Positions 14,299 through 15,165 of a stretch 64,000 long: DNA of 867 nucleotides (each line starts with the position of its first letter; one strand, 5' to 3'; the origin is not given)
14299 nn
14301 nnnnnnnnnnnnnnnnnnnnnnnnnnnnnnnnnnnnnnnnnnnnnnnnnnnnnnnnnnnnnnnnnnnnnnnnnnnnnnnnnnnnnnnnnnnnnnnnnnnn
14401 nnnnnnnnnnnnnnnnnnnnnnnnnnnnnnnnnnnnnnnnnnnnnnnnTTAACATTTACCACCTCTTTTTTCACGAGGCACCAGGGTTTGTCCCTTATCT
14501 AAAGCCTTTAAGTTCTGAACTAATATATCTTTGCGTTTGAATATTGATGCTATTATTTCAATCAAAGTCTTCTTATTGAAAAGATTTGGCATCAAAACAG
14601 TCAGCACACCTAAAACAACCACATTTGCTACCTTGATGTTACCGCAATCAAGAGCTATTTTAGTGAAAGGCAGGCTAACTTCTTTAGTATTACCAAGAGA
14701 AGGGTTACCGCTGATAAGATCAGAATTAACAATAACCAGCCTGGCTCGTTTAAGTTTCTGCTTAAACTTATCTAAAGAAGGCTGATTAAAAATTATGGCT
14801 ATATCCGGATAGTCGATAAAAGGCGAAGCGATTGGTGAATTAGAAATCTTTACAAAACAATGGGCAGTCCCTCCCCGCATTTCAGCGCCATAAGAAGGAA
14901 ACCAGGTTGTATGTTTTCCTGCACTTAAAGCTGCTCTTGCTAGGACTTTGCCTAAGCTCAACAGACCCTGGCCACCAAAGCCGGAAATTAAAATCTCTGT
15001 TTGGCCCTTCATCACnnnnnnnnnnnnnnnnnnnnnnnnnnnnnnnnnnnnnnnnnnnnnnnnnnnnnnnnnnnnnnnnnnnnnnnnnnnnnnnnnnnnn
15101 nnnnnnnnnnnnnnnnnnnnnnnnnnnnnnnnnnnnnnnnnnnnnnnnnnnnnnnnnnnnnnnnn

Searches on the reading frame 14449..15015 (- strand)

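Call 68: search_protein_families(library=pfam, proteins=[window:14449-15015:-], max_evalue=0.00001)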
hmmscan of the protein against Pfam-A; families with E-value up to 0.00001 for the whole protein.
window:14449-15015:- (188 aa): 1 family
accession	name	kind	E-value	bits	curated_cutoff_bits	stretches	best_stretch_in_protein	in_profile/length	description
PF01558.24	POR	-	2.6e-34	119.3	27.4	1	14-175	1-171/173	Pyruvate ferredoxin/flavodoxin oxidoreductase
